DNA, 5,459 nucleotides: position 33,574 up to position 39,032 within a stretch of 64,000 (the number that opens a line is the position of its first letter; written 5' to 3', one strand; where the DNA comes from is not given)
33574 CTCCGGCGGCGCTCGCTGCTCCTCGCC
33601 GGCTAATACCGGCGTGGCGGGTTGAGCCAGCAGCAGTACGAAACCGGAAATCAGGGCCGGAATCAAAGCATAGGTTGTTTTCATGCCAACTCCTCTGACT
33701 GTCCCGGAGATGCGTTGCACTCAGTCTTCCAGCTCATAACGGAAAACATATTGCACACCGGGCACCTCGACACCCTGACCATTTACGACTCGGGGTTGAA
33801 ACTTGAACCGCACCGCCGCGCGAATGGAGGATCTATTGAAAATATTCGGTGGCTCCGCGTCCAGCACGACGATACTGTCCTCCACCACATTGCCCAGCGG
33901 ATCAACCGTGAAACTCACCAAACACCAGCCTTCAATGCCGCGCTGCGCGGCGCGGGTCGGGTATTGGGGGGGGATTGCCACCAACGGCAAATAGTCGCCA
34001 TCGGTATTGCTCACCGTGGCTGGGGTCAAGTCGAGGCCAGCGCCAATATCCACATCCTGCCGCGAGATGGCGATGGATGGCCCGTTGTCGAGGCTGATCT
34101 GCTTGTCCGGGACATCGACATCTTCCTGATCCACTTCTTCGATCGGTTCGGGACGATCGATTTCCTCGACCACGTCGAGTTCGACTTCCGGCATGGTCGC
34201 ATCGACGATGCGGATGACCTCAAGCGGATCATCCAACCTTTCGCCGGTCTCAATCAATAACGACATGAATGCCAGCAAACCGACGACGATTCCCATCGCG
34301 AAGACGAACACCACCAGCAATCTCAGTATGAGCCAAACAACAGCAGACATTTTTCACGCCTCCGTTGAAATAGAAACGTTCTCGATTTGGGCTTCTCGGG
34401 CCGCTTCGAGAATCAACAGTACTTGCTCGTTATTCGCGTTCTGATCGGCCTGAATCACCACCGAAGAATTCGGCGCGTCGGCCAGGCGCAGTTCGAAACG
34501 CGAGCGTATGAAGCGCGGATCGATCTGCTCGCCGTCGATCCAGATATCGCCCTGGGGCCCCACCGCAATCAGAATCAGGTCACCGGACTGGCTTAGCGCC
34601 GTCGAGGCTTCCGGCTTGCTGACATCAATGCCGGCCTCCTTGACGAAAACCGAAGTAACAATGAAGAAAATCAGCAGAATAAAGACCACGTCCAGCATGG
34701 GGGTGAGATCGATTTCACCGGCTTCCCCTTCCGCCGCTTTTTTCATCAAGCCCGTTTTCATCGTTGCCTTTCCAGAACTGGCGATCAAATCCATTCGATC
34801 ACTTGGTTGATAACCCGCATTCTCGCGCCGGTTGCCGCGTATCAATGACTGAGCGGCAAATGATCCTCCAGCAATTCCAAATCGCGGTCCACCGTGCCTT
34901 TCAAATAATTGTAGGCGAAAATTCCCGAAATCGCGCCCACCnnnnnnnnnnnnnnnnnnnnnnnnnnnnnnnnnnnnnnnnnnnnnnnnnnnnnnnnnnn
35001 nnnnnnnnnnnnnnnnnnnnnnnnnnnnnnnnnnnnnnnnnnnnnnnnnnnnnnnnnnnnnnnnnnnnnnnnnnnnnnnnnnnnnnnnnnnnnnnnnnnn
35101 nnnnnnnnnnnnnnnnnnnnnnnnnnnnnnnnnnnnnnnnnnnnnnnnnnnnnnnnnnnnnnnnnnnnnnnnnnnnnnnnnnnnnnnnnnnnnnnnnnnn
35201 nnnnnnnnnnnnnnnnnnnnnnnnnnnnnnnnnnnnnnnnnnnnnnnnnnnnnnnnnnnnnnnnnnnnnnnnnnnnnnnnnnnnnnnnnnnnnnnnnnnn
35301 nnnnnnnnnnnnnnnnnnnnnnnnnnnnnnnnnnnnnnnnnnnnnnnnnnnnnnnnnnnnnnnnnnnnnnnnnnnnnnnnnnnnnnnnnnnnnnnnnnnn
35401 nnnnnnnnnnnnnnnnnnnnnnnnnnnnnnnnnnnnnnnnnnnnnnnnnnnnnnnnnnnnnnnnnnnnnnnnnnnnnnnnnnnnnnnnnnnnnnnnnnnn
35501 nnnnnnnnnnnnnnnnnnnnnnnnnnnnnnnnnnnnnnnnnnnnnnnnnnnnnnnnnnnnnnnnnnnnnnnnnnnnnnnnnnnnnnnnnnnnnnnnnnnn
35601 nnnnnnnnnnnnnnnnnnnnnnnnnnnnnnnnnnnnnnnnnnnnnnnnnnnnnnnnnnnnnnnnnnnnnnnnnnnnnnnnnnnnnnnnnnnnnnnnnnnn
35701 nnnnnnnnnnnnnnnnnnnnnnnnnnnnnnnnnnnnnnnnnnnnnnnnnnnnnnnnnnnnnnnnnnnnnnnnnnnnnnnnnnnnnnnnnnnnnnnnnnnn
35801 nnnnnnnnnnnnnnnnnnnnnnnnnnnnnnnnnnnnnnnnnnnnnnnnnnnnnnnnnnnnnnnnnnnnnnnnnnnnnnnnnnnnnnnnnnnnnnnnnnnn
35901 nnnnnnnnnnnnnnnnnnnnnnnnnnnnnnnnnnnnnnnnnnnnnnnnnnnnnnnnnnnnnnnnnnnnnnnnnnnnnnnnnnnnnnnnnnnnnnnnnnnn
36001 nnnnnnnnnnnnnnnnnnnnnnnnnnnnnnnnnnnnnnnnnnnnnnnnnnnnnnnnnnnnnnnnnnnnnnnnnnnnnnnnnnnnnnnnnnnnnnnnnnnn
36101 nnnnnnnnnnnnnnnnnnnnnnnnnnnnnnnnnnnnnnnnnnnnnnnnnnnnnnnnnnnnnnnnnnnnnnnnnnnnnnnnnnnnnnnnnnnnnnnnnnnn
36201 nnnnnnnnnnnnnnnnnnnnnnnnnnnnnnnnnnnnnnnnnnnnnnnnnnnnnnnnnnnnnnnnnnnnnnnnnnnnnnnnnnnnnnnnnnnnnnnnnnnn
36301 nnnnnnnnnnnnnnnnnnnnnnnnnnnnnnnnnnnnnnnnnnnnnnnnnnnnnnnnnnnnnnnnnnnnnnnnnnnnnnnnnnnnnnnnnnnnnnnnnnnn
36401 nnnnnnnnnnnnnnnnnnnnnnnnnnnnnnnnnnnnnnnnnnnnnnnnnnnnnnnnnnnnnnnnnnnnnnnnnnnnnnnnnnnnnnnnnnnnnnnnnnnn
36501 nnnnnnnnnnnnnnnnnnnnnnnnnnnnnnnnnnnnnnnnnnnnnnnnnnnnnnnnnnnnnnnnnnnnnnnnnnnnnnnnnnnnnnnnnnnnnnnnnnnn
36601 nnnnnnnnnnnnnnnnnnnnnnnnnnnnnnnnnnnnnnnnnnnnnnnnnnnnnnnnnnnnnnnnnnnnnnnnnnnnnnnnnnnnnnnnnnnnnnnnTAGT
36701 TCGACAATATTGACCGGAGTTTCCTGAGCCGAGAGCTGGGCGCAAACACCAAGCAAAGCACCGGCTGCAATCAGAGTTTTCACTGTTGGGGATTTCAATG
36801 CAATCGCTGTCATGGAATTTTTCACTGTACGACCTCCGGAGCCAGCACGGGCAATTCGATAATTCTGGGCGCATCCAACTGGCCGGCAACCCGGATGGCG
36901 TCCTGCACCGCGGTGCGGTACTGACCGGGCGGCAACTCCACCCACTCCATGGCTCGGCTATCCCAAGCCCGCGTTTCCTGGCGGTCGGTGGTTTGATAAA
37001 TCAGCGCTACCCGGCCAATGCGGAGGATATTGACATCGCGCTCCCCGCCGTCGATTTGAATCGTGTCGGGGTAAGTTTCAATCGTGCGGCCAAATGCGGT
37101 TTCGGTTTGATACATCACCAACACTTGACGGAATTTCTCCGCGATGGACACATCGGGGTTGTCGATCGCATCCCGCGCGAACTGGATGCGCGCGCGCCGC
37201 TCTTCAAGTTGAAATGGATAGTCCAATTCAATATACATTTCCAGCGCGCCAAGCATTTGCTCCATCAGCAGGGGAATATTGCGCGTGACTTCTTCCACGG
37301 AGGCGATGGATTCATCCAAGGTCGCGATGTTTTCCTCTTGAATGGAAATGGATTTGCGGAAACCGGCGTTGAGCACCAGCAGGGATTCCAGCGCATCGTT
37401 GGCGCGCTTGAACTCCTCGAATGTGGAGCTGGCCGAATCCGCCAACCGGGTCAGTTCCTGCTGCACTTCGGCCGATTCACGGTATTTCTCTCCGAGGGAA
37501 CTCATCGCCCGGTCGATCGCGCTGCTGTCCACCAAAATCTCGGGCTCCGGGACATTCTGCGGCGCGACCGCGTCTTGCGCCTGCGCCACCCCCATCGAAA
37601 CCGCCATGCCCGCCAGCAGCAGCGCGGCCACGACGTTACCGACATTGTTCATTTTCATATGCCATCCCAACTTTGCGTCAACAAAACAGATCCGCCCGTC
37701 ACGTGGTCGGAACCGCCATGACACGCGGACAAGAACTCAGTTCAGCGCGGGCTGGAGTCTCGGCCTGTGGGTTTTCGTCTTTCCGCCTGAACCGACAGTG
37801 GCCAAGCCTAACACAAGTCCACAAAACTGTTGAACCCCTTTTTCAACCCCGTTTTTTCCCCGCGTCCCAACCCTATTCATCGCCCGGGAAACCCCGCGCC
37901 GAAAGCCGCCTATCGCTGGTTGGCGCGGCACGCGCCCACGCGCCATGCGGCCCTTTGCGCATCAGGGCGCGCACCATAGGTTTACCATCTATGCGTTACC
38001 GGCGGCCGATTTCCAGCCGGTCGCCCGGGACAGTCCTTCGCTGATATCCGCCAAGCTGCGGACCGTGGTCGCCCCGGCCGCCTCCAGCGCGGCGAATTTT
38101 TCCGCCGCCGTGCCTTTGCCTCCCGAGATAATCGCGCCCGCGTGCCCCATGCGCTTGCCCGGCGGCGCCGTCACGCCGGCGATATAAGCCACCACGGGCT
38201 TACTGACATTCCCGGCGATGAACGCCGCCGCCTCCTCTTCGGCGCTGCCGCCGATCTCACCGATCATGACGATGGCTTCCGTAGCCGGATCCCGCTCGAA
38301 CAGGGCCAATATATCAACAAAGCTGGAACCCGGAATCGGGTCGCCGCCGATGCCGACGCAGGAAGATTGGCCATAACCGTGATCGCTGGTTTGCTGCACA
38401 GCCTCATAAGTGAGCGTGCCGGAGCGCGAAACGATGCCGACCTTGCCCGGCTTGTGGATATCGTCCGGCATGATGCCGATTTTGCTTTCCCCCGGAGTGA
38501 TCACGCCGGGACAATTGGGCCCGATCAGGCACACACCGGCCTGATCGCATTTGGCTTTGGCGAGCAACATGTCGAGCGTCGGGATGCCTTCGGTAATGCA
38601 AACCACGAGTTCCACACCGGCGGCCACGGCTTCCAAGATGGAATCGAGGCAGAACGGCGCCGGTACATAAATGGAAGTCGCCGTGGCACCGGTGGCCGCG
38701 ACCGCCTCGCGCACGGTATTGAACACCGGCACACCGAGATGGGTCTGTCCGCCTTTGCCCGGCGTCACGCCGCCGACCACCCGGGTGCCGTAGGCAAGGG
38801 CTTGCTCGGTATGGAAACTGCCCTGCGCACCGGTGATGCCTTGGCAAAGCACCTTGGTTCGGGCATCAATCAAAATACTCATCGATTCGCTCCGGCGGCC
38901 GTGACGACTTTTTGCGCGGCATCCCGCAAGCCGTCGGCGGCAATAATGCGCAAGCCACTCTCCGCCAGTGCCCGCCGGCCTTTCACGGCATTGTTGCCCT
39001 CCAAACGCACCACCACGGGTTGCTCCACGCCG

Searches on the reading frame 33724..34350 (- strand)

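Call 63: search_protein_families(library=pfam, proteins=[window:33724-34350:-], max_evalue=0.00001)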
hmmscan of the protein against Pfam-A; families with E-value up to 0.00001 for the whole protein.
window:33724-34350:- (209 aa): 1 family
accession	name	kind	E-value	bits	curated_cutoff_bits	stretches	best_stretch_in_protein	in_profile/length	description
PF03544.19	TonB_C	-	5.7e-14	52.8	24.6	1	127-206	2-78/79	Gram-negative bacterial TonB protein C-terminal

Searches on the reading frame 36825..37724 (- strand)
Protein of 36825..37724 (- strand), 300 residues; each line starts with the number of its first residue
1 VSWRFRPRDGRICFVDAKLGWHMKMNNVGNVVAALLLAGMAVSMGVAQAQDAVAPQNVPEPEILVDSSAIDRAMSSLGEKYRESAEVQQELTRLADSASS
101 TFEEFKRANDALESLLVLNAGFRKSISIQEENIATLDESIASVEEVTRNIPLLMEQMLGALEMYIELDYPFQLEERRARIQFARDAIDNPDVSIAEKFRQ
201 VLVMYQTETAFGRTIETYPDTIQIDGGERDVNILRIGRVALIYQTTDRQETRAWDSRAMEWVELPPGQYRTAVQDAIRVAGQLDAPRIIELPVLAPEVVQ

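Call 64: search_protein_families(library=pfam, proteins=[window:36825-37724:-], max_evalue=0.00001)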
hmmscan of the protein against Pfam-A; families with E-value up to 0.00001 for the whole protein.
window:36825-37724:- (300 aa): 1 family
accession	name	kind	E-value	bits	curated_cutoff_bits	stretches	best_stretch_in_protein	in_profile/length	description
PF11932.13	DUF3450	-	1.4e-61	208.4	32.6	1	67-293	15-240/241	Protein of unknown function (DUF3450)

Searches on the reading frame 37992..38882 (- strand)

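Call 64: search_protein_families(library=pfam, proteins=[window:37992-38882:-], max_evalue=0.00001)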
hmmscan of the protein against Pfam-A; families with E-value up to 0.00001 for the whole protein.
window:37992-38882:- (297 aa): 3 families
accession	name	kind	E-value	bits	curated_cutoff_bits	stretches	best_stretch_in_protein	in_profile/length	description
PF02629.25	CoA_binding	-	2.1e-28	99.4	22.3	1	8-99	3-97/97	CoA binding domain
PF00549.24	Ligase_CoA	-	1e-26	94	24.5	1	151-271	1-127/128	CoA-ligase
PF13607.11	Succ_CoA_lig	-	8.8e-12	45.4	27.4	1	145-279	1-130/138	Succinyl-CoA ligase like flavodoxin domain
